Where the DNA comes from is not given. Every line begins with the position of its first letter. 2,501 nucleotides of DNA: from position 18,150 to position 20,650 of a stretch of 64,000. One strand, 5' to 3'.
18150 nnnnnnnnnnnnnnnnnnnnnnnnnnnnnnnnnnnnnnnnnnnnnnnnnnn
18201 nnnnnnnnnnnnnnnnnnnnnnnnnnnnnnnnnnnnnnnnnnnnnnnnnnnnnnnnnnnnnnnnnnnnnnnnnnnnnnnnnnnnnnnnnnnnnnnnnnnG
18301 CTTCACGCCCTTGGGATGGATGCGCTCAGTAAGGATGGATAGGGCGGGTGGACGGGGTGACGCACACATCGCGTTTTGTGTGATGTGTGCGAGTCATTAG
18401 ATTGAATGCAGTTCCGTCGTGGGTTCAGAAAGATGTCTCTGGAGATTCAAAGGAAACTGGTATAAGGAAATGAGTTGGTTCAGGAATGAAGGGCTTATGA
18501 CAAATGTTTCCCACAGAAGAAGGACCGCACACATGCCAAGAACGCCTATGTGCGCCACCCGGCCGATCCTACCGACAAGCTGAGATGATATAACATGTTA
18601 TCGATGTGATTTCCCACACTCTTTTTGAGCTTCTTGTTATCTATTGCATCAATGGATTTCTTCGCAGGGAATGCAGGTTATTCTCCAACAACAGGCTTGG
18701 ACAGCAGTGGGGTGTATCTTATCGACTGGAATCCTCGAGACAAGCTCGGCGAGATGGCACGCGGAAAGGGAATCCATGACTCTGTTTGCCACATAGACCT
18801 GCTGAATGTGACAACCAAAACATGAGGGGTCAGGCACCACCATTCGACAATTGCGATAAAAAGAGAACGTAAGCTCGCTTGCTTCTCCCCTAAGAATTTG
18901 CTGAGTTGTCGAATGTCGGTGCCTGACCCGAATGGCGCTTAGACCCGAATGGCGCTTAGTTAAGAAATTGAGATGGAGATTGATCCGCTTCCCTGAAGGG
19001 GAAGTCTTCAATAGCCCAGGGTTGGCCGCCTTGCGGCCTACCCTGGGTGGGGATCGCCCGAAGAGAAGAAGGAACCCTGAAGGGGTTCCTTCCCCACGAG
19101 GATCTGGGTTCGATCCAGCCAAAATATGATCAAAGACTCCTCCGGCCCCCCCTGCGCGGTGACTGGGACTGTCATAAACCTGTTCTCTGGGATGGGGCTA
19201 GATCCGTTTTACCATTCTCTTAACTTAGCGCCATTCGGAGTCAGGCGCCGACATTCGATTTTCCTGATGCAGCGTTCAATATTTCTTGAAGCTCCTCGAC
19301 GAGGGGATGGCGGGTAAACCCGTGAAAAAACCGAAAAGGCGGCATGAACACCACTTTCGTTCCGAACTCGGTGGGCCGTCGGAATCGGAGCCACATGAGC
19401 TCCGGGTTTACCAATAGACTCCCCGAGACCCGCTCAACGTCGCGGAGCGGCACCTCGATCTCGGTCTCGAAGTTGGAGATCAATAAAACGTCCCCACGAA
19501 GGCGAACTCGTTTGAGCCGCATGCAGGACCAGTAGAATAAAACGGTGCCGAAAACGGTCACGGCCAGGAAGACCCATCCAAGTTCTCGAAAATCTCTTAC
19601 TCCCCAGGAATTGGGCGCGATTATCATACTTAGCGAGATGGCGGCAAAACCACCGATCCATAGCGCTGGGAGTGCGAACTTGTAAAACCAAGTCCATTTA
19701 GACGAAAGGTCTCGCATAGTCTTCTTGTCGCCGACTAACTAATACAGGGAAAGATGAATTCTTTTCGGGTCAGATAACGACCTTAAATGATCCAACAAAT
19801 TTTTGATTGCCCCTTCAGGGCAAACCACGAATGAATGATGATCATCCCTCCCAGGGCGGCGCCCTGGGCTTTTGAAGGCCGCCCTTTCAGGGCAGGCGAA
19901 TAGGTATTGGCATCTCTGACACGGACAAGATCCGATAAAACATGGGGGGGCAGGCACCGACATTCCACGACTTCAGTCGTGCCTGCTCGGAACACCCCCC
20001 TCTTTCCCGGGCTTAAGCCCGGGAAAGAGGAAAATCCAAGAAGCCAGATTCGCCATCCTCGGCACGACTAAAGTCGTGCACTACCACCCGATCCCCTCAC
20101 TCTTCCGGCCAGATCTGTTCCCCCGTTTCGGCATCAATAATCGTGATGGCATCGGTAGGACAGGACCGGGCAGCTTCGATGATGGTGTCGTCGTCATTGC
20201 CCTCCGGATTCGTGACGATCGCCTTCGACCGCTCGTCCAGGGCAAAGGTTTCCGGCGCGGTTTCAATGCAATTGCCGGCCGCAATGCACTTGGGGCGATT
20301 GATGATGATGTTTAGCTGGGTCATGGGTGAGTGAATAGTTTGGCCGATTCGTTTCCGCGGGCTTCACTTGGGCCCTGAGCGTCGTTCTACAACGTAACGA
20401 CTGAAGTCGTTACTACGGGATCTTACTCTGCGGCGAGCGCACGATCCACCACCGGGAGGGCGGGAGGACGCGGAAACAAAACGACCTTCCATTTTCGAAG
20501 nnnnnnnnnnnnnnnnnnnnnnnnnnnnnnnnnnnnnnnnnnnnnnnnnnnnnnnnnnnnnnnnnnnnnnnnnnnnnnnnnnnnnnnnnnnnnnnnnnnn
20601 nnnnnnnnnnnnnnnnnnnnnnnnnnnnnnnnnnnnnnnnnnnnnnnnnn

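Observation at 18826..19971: MITE-like element with 35-bp terminal inverted repeats and solo repeat-end copies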

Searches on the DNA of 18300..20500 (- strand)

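Call 8: search_rna_families(source=window, start=18300, end=20500, threshold=evalue, max_evalue=5, show_alignments=4)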
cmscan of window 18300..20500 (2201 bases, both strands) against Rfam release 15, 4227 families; matches with E-value up to 5: 7.
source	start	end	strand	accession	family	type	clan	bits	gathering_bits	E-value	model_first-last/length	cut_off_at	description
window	19850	19894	+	RF01687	Acido-Lenti-1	Gene; sRNA;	-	38.2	37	1.5e-06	1-46/46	no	Acido-Lenti-1 RNA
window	19448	19519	-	RF03200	mir-BART13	Gene; miRNA;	-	21.4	70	0.64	1-83/83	no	mir-BART13 microRNA precursor family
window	20000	20029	+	RF03837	mir-3138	Gene; miRNA;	-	20.9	90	3.1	1-82/82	no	mir-3138 microRNA precursor family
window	18989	19047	-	RF01687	Acido-Lenti-1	Gene; sRNA;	-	19.9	37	0.14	1-46/46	no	Acido-Lenti-1 RNA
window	19997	20032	+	RF03488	mir-2366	Gene; miRNA;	-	19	68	3.4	1-83/83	no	mir-2366 microRNA precursor family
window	19999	20038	-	RF02225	sX6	Gene; sRNA;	-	15.5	40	0.33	284-323/342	no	Proteobacterial sRNA sX6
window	19831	19859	+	RF01310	sR7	Gene; snRNA; snoRNA; CD-box;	-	14.3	37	3.9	1-57/57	no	Small nucleolar RNA sR7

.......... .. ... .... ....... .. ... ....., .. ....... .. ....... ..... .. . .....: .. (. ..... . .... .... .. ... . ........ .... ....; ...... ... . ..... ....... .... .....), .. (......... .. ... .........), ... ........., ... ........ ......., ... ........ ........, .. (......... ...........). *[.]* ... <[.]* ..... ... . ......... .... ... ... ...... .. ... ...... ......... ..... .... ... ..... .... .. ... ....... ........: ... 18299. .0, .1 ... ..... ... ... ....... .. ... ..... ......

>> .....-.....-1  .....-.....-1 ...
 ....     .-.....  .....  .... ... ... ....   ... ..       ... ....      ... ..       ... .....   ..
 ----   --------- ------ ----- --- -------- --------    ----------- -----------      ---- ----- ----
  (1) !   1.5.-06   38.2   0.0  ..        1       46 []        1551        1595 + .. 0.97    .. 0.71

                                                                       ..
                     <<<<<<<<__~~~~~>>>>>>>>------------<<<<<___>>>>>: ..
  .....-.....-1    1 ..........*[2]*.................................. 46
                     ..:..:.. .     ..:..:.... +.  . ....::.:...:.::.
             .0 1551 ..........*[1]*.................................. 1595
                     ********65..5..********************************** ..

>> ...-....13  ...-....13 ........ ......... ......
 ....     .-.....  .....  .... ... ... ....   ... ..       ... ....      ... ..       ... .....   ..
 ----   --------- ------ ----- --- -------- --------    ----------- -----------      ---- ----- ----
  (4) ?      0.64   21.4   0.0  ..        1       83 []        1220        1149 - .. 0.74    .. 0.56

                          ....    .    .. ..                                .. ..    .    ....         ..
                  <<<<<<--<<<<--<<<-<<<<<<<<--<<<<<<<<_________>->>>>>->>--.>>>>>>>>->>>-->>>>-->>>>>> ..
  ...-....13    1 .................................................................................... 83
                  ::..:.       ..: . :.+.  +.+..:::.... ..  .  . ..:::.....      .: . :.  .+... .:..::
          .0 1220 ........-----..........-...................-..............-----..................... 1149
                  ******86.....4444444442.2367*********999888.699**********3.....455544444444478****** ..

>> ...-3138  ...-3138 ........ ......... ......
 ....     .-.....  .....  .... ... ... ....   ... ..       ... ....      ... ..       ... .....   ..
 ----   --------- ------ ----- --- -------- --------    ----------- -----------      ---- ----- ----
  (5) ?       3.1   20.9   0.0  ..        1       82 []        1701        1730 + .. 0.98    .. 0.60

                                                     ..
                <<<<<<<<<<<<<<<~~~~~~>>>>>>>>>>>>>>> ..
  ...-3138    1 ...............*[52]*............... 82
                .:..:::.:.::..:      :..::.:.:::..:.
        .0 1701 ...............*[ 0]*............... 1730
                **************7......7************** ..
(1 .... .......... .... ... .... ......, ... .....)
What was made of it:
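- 18989..19047 (-): Acido-Lenti-1-like pair of hairpins inside MITE-A, with an enlarged first hairpin. Rfam RF01687 scores 19.9 bits (E = 0.14), below the gathering score of 37 (call 8).
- On Acido-Lenti-1 RNA (RF01687), considered for the interior: The match at 18989-19047(-) scores 19.9 bits (call 8).
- Closest known: Acido-Lenti-1 RNA motif. Different: The version inside the MITE has a 17-nt enlargement of the first hairpin and scores only 19.9 bits against a gathering score of 37 (call 8).
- There is an Acido-Lenti-1-like pair of hairpins inside (call 8).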

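Call 78: search_rna_families(sources=[L102, L029, L048, L113, L090, L003, L156, L006, L152, L154, L158, L005], threshold=gathering)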
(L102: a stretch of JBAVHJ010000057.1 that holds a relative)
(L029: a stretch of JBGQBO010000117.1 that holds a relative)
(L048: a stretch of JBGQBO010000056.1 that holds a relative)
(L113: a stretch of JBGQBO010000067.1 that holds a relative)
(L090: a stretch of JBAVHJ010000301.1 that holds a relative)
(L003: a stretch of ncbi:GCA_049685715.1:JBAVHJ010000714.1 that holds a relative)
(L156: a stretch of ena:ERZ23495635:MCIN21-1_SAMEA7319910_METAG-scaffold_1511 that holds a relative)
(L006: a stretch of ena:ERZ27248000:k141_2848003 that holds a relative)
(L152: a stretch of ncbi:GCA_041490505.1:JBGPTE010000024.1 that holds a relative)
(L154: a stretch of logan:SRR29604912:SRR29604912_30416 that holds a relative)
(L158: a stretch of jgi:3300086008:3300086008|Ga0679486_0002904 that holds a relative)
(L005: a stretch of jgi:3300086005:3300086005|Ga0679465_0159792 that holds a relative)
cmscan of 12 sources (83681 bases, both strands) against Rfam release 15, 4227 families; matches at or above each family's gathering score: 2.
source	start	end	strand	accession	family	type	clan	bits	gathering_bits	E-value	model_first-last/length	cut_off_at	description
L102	5289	5362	+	RF00005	tRNA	Gene; tRNA;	CL00001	62.6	29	4.4e-11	1-71/71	no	tRNA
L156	1891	1935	+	RF01687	Acido-Lenti-1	Gene; sRNA;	-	37.6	37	8.2e-05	1-46/46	no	Acido-Lenti-1 RNA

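Call 97: search_rna_families(source=L164, threshold=evalue, max_evalue=0.5)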
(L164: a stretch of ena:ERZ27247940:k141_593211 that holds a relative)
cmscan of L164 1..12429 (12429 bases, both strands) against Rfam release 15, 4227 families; matches with E-value up to 0.5: 1.
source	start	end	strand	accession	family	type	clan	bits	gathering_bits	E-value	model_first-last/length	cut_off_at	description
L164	8410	8468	+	RF01687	Acido-Lenti-1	Gene; sRNA;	-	24.5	37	0.044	1-46/46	no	Acido-Lenti-1 RNA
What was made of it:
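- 18989..19047 (-): A free-standing version lies at L164 8410-8468 (24.5 bits, call 97).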
